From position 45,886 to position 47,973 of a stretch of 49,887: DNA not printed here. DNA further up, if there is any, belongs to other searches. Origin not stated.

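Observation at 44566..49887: Ech-type group 4 [NiFe]-hydrogenase whose NuoC-like subunit is fused to a GltD/NfnB-like NAD(P)H oxidoreductase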

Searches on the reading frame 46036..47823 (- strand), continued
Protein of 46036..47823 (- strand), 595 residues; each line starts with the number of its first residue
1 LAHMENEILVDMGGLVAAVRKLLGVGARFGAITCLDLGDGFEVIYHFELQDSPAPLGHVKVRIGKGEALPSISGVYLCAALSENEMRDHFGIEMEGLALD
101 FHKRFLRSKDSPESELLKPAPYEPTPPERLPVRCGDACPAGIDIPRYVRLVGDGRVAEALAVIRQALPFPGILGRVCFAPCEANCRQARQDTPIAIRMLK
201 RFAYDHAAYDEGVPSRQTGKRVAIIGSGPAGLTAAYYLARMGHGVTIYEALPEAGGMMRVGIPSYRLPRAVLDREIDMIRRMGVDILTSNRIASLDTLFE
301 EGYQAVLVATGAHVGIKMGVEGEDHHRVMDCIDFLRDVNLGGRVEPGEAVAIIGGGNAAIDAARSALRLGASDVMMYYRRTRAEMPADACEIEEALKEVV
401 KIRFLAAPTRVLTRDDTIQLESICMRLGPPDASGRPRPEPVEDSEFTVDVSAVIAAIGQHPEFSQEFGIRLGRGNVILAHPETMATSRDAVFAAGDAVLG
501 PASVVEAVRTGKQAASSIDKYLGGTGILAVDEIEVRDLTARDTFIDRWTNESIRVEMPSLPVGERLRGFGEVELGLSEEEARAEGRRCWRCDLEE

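Call 28: list_cluster_members(proteins=[P0029, P0047, P0059, P0079, P0114, P0115, P0118, P0119, P0001, P0021])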
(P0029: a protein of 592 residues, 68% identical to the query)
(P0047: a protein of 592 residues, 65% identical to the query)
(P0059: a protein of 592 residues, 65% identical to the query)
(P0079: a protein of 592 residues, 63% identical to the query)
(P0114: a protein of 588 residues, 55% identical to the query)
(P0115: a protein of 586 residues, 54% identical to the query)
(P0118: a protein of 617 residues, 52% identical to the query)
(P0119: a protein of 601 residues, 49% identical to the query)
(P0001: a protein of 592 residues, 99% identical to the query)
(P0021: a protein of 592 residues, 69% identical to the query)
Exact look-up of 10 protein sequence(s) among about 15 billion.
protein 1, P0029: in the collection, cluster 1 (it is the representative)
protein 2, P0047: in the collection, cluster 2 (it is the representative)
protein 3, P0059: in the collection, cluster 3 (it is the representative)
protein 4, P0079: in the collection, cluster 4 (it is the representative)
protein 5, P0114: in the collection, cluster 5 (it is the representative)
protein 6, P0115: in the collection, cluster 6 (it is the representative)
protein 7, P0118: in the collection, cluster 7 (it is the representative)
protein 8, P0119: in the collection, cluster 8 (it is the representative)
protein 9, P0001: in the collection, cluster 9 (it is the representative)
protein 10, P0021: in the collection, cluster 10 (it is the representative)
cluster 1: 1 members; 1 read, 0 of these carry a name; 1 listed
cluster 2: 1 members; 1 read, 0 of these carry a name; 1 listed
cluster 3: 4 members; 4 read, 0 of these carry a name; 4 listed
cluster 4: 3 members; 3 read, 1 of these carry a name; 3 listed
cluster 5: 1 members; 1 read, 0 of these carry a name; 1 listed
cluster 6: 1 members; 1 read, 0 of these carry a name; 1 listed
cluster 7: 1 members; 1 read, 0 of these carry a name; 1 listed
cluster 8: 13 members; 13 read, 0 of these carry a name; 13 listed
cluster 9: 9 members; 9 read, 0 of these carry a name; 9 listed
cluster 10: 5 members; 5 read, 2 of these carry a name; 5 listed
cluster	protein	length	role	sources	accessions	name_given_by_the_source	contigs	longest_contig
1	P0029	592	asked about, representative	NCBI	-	-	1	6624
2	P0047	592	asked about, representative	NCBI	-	-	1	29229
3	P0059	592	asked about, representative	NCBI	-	-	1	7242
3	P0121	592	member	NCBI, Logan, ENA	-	-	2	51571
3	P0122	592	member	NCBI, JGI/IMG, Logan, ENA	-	-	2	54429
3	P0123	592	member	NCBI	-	-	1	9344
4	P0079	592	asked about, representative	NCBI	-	-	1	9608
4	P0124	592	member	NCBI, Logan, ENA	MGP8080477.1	MAG: FAD-dependent oxidoreductase [Dehalococcoidales bacterium]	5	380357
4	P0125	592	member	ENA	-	-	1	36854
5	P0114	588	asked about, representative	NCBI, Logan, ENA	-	-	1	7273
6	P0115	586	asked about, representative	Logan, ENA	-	-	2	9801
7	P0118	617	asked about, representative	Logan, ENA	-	-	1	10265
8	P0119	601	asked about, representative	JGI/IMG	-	-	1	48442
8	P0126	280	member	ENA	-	-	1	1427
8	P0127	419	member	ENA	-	-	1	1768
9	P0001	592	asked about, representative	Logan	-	-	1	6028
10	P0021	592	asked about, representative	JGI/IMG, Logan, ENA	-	NADPH-dependent glutamate synthase beta subunit-like oxidoreductase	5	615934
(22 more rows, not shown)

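Call 29: find_encoding_contigs(protein=P0086, flank=8000, max_places=2)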
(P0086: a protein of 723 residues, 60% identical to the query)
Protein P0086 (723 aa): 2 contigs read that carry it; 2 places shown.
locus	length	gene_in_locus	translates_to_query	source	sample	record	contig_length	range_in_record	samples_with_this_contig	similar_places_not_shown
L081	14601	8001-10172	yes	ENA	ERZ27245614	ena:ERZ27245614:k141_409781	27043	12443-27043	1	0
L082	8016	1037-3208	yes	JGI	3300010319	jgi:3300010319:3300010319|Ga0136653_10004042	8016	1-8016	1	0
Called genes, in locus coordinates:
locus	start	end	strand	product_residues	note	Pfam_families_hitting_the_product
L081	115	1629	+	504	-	PF04055:Radical_SAM, PF13353:Fer4_12 (weak), PF12544:LAM_C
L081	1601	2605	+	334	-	PF01071:GARS_A (weak), PF02655:ATP-grasp_3 (weak), PF07478:Dala_Dala_lig_C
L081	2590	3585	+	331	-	PF02655:ATP-grasp_3, PF07478:Dala_Dala_lig_C, PF13535:ATP-grasp_4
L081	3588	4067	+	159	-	PF00583:Acetyltransf_1, PF13673:Acetyltransf_10 (weak), PF13508:Acetyltransf_7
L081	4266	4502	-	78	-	PF11295:DUF3096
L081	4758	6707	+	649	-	PF00662:Proton_antipo_N, PF00361:Proton_antipo_M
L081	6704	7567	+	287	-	PF00146:NADHdh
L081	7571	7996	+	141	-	PF01058:Oxidored_q6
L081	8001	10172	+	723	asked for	PF00072:Response_reg, PF00329:Complex1_30kDa, PF14691:Fer4_20, PF01946:Thi4 (weak), PF01266:DAO (weak), PF07992:Pyr_redox_2, PF12831:FAD_oxidored (weak), PF13450:NAD_binding_8, +7 more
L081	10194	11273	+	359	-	PF00374:NiFeSe_Hases, PF00346:Complex1_49kDa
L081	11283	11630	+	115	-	PF13183:Fer4_8 (faint), PF12797:Fer4_2 (faint), PF13237:Fer4_10, PF00037:Fer4, PF12837:Fer4_6, PF13187:Fer4_9, PF12838:Fer4_7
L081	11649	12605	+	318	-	PF00291:PALP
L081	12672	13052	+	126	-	PF01042:Ribonuc_L-PSP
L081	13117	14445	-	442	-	PF03951:Gln-synt_N, PF00120:Gln-synt_C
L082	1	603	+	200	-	?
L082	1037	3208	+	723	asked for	PF00072:Response_reg, PF00329:Complex1_30kDa, PF14691:Fer4_20, PF01946:Thi4 (weak), PF01266:DAO (weak), PF07992:Pyr_redox_2, PF12831:FAD_oxidored (weak), PF13450:NAD_binding_8, +7 more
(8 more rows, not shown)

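Call 30: find_encoding_contigs(protein=P0119, flank=8000, max_places=2)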
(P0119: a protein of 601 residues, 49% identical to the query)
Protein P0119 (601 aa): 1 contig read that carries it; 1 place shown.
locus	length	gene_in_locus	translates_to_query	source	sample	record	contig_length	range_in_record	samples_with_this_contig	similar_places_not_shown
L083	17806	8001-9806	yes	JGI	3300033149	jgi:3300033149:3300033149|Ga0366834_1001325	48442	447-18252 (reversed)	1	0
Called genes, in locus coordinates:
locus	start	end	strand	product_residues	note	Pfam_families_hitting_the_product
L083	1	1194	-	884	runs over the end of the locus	PF00015:MCPsignal, PF13407:Peripla_BP_4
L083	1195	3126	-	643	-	PF03553:Na_H_antiporter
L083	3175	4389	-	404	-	PF03403:PAF-AH_p_II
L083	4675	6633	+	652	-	PF00662:Proton_antipo_N, PF00361:Proton_antipo_M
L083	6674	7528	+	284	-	PF00146:NADHdh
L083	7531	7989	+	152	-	PF01058:Oxidored_q6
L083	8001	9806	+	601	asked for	PF00329:Complex1_30kDa, PF14691:Fer4_20, PF01946:Thi4 (weak), PF07992:Pyr_redox_2, PF01266:DAO (weak), PF13450:NAD_binding_8, PF13738:Pyr_redox_3 (weak), PF00070:Pyr_redox (weak), +3 more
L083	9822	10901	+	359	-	PF00374:NiFeSe_Hases, PF00346:Complex1_49kDa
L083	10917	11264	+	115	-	PF13183:Fer4_8 (faint), PF12838:Fer4_7, PF12797:Fer4_2 (faint), PF00037:Fer4 (weak), PF12837:Fer4_6 (weak), PF13237:Fer4_10, PF13187:Fer4_9 (weak), PF00037:Fer4 (weak), +1 more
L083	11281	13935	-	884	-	PF09586:YfhO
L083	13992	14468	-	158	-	PF00583:Acetyltransf_1, PF13673:Acetyltransf_10, PF13420:Acetyltransf_4, PF08445:FR47, PF13508:Acetyltransf_7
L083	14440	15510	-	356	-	PF01078:Mg_chelatase (faint), PF00004:AAA, PF07724:AAA_2, PF07728:AAA_5, PF13401:AAA_22 (faint), PF10431:ClpB_D2-small (weak)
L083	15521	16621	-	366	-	PF02073:Peptidase_M29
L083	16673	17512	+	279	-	PF01063:Aminotran_4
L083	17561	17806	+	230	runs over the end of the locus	?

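Call 31: find_encoding_contigs(protein=P0118, flank=8000, max_places=2)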
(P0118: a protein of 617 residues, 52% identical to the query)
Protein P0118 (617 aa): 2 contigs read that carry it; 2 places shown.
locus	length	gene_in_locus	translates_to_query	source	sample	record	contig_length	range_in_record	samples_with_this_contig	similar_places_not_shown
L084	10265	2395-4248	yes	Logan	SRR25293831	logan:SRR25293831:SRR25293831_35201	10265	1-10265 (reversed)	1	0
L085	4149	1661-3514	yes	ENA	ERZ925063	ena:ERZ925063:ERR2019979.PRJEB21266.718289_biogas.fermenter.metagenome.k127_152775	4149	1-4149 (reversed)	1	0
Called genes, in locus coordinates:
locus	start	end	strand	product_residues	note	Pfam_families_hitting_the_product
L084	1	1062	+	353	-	?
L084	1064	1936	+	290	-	PF00146:NADHdh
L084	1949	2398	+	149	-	PF01058:Oxidored_q6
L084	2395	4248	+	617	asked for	PF00329:Complex1_30kDa (weak), PF14691:Fer4_20, PF00890:FAD_binding_2 (weak), PF01266:DAO (weak), PF01946:Thi4 (weak), PF07992:Pyr_redox_2, PF13450:NAD_binding_8, PF13738:Pyr_redox_3, +3 more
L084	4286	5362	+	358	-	PF00374:NiFeSe_Hases, PF00346:Complex1_49kDa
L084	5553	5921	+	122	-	PF13183:Fer4_8 (faint), PF13484:Fer4_16 (faint), PF12837:Fer4_6 (weak), PF13237:Fer4_10, PF00037:Fer4 (weak), PF12838:Fer4_7, PF13187:Fer4_9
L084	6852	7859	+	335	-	PF13280:WYL, PF25583:WCX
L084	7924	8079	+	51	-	-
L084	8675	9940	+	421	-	-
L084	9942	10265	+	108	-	?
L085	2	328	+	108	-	?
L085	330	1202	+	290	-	PF00146:NADHdh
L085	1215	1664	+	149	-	PF01058:Oxidored_q6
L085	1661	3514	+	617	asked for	PF00329:Complex1_30kDa (weak), PF14691:Fer4_20, PF00890:FAD_binding_2 (weak), PF01266:DAO (weak), PF01946:Thi4 (weak), PF07992:Pyr_redox_2, PF13450:NAD_binding_8, PF13738:Pyr_redox_3, +3 more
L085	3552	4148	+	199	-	?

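Call 57: predict_structure(alignment_id=A3)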
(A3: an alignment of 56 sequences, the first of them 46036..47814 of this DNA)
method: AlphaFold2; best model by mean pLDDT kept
length: 592 residues; sequences in the alignment: 56
mean_pLDDT: 88.5   pTM: 0.78
mean pLDDT of the five models: 88.5, 87.0, 86.3, 84.7, 78.3
residues with pLDDT >= 90: 395; 70-90: 136; 50-70: 52; < 50: 9
segments of 3 or more residues with pLDDT < 50: 111-117
pLDDT, mean of each block of 10 residues (from residue 1): 84 93 90 90 81 87 92 90 85 79 52 47 70 90 92 95 94 90 76 94 86 90 97 96 96 94 96 95 95 96 95 92 93 92 94 95 96 95 90 96 95 87 88 90 96 92 90 94 98 93 96 98 86 64 62 86 93 92 79 53
secondary structure, 60 per line:
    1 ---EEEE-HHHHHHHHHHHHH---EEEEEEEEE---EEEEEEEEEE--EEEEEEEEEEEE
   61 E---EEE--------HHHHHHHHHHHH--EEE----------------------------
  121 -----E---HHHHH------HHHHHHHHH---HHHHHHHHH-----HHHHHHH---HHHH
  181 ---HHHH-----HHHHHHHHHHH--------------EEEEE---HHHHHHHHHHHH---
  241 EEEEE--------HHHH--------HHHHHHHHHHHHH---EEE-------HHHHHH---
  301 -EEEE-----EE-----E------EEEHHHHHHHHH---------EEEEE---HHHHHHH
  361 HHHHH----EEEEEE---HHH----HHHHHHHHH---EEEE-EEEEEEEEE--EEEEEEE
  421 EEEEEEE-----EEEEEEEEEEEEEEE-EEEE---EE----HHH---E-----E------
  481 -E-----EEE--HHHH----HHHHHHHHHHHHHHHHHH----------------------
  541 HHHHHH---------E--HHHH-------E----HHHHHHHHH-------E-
elements in order: E4-7 H9-21 E25-33 E37-46 E49-61 E65-67 H76-87 E90-92 H130-134 H141-149 H153-161 H167-173 H177-180 H184-187 H193-203 E218-222 H226-237 E241-245 H254-257 H266-278 E282-284 H292-297 E302-305 E325-327 H328-336 E346-350 H354-365 E370-375 H386-394 E398-401 E403-411 E414-427 E433-447 E449-452 E488-490 H493-496 H501-518 H541-546 H559-562 H575-583
